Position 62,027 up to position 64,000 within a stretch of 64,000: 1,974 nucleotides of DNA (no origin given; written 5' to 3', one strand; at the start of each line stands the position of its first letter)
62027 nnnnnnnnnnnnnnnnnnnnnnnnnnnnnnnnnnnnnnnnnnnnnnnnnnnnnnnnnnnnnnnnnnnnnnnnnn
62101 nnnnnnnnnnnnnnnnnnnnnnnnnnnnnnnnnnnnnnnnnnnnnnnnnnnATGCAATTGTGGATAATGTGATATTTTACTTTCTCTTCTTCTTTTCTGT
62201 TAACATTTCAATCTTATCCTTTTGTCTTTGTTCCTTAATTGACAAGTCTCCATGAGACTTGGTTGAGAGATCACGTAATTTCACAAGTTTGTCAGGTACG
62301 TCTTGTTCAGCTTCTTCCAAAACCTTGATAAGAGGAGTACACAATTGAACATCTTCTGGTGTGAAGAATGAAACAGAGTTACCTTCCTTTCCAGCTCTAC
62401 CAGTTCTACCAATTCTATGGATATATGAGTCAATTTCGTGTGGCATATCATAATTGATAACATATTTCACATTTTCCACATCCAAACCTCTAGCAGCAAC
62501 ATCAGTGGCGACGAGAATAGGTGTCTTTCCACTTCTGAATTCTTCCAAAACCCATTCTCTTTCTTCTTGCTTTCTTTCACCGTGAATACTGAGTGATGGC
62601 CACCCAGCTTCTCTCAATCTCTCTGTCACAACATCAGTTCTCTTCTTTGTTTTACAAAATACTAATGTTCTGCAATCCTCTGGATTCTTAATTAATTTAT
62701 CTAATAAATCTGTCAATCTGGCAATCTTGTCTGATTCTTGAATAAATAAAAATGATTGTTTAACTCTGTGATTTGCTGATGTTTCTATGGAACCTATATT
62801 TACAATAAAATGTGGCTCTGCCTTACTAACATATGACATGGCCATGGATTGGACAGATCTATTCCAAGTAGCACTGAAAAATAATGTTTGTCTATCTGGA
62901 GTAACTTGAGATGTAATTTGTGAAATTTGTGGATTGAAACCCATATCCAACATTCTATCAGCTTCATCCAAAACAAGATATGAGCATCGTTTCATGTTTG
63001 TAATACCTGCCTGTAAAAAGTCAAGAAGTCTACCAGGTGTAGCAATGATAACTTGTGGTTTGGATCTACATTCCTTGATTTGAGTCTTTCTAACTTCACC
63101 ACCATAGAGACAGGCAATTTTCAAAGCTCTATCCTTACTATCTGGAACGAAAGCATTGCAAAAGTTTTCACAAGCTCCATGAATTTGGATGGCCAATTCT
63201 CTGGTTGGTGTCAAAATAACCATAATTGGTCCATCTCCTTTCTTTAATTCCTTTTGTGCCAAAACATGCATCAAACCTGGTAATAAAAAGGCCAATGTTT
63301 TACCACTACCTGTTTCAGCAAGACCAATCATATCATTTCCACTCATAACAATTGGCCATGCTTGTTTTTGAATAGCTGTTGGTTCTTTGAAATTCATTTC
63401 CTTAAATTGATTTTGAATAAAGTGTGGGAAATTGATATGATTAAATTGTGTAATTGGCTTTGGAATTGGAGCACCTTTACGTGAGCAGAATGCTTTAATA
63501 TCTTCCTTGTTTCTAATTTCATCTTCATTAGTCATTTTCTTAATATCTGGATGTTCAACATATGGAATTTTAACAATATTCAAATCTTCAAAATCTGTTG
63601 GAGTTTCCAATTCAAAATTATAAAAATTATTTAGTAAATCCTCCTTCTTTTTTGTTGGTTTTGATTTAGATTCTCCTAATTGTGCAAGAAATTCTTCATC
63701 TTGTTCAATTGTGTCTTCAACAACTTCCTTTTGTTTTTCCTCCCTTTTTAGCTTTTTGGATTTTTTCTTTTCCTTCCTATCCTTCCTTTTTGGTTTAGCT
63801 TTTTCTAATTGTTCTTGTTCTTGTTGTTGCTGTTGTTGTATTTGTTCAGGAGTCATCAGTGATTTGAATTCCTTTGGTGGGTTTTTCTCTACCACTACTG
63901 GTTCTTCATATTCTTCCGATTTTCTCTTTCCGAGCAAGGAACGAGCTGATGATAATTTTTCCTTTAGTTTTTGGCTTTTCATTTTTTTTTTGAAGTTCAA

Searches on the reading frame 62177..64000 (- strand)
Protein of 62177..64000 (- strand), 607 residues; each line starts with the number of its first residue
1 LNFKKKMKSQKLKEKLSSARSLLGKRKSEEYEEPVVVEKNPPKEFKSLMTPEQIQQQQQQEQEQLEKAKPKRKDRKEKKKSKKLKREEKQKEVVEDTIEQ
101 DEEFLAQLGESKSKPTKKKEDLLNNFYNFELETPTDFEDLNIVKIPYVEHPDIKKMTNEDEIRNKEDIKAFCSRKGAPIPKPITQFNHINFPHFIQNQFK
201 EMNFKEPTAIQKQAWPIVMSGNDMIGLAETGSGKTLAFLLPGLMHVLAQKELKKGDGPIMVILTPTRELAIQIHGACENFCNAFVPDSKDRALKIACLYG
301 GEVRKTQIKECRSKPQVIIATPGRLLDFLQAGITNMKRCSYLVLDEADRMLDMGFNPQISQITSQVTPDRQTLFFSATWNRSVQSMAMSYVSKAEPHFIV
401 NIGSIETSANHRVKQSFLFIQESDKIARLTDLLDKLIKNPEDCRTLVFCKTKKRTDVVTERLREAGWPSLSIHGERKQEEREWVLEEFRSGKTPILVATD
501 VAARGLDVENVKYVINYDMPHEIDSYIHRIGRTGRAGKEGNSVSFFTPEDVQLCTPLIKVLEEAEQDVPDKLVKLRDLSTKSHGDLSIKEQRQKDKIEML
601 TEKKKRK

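Call 15: search_protein_families(library=pfam, proteins=[window:62177-64000:-])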
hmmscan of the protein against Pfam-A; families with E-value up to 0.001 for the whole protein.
window:62177-64000:- (607 aa): 2 families
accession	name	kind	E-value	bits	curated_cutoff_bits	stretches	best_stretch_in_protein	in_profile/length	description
PF00270.35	DEAD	-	3.2e-48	164.1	26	1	208-384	1-165/167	DEAD/DEAH box helicase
PF00271.37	Helicase_C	-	1.2e-35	122.5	23.5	1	431-537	4-110/110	Helicase conserved C-terminal domain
